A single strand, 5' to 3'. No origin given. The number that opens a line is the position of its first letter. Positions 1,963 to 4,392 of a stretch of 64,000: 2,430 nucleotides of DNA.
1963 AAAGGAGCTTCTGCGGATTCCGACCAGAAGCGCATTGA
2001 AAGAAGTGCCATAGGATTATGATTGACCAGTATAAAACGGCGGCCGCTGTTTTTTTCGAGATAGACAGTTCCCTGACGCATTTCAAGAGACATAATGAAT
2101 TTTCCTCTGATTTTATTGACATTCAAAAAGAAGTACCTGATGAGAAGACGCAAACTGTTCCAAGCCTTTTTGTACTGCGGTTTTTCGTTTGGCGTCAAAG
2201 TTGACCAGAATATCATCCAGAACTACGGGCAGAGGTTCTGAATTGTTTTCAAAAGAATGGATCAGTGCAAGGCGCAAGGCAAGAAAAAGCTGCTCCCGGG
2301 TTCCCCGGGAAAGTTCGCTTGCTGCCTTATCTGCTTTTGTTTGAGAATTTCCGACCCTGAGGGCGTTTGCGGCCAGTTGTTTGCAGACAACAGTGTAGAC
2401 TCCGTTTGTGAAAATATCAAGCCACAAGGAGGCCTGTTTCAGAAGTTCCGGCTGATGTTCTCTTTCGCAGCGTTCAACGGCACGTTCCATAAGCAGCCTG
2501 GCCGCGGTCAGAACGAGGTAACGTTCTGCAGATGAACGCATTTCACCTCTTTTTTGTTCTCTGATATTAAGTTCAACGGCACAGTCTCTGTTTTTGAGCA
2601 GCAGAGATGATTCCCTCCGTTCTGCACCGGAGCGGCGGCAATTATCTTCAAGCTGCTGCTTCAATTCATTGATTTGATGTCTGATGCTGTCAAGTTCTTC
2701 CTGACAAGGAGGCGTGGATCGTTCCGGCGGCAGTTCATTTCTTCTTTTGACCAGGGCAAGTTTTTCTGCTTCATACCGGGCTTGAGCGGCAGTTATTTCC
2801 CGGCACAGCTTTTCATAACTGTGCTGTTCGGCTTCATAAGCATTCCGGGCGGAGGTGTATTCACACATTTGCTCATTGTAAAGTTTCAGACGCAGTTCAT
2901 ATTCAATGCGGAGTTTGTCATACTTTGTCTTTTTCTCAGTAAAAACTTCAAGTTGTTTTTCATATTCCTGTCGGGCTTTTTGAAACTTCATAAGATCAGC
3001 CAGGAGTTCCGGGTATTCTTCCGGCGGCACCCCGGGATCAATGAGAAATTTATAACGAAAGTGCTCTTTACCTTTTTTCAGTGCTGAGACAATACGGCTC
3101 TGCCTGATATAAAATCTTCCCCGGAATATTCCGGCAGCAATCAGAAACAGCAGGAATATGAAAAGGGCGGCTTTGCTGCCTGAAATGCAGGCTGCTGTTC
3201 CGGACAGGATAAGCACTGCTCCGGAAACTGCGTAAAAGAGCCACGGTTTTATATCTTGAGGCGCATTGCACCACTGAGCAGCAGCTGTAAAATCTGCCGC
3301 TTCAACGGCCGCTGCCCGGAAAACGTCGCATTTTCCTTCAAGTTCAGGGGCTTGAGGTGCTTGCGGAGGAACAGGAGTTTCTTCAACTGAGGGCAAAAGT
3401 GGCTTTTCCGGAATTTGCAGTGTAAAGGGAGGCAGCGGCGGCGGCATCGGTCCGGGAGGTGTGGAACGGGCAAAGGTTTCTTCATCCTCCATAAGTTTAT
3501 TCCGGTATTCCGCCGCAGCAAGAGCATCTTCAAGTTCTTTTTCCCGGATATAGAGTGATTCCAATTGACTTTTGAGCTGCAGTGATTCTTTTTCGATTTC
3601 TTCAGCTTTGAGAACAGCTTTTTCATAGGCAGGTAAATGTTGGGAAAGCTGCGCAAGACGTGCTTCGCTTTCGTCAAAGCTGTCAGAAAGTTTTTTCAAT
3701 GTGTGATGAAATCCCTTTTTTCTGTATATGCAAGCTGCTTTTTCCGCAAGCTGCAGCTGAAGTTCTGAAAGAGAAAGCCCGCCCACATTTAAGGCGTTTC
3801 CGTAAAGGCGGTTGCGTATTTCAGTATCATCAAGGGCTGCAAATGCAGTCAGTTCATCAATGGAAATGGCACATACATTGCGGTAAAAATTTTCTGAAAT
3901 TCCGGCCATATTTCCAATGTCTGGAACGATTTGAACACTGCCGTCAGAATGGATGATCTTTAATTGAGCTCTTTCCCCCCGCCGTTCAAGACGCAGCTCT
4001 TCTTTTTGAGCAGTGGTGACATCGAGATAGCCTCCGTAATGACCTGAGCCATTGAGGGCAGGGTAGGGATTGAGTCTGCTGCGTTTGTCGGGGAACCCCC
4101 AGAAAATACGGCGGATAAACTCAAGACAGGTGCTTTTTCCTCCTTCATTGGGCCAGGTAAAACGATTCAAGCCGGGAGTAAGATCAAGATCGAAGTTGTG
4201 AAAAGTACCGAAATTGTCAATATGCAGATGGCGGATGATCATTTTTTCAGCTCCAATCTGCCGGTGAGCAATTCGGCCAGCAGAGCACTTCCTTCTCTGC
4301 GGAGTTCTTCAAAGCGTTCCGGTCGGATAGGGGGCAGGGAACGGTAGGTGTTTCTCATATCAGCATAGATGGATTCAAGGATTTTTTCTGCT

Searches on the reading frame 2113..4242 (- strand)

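Call 57: search_protein_families(library=pfam, proteins=[window:2113-4242:-])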
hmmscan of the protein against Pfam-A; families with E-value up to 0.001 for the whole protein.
window:2113-4242:- (709 aa): 4 families
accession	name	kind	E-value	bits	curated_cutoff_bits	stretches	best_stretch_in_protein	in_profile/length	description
PF13514.12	AAA_27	-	6.8e-11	42.6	22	1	1-198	1-198/206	AAA domain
PF13476.12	AAA_23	-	8.7e-11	43.3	27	1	6-255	2-191/201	AAA domain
PF13175.12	AAA_15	-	7.2e-07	29.6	32.1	1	1-160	1-92/374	AAA ATPase domain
PF02463.25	SMC_N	-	1e-06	28.8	40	1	415-704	135-193/220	RecF/RecN/SMC N terminal domain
